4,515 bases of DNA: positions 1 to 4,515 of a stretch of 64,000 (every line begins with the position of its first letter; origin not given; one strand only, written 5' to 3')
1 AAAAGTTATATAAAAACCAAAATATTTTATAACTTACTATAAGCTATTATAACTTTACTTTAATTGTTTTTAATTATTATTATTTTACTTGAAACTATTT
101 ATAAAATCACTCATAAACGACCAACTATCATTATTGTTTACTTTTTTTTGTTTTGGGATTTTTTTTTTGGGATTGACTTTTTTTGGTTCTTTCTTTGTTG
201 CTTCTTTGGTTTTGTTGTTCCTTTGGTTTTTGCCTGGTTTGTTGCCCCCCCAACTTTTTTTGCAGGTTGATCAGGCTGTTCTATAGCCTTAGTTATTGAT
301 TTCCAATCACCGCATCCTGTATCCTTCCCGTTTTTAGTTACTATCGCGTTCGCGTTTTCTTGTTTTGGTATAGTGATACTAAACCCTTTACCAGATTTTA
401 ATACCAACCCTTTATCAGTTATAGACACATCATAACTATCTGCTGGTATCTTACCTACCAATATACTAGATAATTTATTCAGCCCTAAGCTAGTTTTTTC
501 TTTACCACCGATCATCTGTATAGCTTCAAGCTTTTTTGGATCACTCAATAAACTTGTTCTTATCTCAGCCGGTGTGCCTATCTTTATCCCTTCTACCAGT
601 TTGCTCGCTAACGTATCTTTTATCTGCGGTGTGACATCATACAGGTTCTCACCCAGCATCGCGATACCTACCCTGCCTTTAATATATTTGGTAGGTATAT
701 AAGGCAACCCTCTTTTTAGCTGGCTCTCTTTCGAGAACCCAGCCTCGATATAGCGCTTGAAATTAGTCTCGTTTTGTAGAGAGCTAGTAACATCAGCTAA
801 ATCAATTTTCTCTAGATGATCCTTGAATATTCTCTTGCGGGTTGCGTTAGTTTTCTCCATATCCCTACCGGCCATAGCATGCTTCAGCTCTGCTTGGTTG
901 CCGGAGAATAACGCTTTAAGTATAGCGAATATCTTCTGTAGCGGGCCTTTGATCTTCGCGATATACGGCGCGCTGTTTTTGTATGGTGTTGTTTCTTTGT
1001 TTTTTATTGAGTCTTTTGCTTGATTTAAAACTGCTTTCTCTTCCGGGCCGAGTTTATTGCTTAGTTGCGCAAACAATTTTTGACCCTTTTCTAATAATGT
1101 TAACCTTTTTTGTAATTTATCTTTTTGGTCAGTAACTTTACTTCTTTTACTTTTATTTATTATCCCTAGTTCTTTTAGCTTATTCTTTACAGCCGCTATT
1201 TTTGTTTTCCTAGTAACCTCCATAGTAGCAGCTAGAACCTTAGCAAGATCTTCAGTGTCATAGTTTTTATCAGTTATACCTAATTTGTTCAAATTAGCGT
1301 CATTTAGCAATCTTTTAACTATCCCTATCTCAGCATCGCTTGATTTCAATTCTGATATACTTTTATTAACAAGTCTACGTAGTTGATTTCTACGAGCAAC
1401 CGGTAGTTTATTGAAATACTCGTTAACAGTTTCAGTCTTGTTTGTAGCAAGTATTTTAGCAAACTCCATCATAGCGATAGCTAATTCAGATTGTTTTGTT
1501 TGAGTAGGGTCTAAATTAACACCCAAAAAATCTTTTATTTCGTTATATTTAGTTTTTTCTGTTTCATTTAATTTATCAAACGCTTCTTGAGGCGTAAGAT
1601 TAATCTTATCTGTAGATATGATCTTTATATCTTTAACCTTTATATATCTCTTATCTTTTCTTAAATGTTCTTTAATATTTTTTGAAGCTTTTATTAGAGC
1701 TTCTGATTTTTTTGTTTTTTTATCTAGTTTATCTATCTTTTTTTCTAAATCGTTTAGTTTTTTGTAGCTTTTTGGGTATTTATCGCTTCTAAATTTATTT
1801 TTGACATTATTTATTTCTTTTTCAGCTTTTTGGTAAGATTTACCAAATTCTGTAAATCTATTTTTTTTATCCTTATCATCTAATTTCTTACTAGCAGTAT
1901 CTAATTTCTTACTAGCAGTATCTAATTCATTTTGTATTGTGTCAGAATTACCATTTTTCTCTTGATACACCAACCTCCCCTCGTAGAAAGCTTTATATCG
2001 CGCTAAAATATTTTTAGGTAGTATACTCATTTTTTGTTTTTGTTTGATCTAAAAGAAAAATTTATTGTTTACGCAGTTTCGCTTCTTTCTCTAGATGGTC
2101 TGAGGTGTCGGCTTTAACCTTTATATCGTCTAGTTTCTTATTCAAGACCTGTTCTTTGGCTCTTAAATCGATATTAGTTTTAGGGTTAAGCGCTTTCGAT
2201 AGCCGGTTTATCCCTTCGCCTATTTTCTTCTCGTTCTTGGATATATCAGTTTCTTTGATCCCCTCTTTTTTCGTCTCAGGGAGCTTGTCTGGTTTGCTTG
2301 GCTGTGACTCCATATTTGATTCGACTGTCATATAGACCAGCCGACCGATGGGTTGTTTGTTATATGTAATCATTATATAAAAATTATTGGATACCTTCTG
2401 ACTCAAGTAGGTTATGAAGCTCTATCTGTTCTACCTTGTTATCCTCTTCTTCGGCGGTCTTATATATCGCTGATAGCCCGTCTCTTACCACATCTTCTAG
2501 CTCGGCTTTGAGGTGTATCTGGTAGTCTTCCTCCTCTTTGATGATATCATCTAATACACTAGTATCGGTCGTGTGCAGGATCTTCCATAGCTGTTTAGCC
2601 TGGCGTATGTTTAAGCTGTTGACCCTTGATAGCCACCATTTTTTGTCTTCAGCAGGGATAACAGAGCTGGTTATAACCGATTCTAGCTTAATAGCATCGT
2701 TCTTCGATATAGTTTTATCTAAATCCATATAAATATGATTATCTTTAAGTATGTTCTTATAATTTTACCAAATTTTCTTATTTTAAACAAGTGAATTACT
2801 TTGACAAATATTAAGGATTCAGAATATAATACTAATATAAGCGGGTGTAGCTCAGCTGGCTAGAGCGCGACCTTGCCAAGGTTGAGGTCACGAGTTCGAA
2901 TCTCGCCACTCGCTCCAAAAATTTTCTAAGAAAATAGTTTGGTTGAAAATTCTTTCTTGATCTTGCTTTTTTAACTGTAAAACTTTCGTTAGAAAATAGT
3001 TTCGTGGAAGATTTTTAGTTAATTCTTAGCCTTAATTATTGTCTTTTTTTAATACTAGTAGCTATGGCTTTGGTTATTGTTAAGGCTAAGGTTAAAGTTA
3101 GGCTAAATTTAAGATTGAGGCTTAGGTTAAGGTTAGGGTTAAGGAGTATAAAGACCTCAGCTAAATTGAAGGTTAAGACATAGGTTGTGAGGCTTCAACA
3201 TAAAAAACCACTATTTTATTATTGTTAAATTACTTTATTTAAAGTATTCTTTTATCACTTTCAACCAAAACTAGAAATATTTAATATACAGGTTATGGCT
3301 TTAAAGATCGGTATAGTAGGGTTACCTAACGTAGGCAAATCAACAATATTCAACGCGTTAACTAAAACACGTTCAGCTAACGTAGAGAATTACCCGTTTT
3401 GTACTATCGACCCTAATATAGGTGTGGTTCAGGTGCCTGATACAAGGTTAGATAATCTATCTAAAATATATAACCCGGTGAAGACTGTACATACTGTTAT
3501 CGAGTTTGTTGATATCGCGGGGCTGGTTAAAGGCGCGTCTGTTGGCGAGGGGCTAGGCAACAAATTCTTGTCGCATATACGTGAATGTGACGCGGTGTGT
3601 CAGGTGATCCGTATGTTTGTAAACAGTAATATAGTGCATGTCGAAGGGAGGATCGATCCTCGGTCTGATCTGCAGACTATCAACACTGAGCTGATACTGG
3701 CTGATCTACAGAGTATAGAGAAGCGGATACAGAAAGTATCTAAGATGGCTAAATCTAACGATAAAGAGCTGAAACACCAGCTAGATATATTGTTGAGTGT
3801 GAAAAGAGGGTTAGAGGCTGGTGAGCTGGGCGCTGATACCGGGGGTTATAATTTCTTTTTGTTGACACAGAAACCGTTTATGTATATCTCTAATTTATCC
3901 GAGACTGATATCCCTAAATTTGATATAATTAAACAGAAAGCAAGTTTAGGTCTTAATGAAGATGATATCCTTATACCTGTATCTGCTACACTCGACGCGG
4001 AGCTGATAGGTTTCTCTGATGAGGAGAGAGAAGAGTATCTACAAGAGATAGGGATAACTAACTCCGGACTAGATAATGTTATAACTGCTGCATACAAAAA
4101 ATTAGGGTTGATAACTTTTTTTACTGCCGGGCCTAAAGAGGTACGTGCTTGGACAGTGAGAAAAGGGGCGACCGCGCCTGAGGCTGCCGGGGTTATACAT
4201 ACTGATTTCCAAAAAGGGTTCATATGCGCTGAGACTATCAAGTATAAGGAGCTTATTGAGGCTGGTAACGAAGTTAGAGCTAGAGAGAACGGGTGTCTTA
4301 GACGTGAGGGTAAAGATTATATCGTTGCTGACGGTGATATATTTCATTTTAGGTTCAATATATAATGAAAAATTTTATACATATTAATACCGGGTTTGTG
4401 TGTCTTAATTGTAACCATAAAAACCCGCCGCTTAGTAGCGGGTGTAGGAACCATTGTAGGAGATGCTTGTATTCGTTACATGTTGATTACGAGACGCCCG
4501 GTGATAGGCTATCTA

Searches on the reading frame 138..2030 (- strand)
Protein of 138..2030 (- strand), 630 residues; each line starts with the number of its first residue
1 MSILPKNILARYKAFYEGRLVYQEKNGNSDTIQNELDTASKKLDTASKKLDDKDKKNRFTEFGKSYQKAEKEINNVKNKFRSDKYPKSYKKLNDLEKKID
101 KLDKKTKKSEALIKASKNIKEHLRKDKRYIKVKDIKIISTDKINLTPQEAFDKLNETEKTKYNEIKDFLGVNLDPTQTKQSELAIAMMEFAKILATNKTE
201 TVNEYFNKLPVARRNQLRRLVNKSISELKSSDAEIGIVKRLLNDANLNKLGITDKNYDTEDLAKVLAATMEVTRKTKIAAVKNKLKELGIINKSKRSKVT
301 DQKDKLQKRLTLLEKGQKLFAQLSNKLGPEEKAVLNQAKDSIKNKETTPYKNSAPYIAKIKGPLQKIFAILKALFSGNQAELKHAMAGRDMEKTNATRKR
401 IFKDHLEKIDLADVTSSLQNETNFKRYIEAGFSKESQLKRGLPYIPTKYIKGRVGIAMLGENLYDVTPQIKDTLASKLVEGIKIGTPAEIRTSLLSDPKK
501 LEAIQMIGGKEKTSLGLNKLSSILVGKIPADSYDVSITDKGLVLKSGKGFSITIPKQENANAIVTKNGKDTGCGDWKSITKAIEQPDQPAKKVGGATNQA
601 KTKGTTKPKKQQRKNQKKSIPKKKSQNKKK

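Call 8: search_protein_families(library=pfam, proteins=[window:138-2030:-], max_evalue=0.0001)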
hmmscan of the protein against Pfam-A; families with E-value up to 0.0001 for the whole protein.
window:138-2030:- (630 aa): 0 families

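Call 91: search_protein_families(library=ncbifam, proteins=[window:138-2030:-], max_evalue=0.01)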
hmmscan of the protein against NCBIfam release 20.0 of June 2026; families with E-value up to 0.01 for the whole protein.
window:138-2030:- (630 aa): 0 families

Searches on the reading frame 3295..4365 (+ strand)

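Call 8: search_protein_families(library=pfam, proteins=[window:3295-4365:+], max_evalue=0.0001)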
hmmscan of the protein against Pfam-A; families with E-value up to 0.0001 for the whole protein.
window:3295-4365:+ (356 aa): 3 families
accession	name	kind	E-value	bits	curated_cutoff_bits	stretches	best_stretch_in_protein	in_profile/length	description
PF06071.19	YchF-GTPase_C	-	5e-39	132.8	27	1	272-355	1-84/84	Protein of unknown function (DUF933)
PF01926.29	MMR_HSR1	-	1.6e-23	83.4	21.9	1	4-117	1-86/113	50S ribosome-binding GTPase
PF02421.24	FeoB_N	-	3.5e-08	33.6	27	1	4-49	2-46/156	Ferrous iron transport protein B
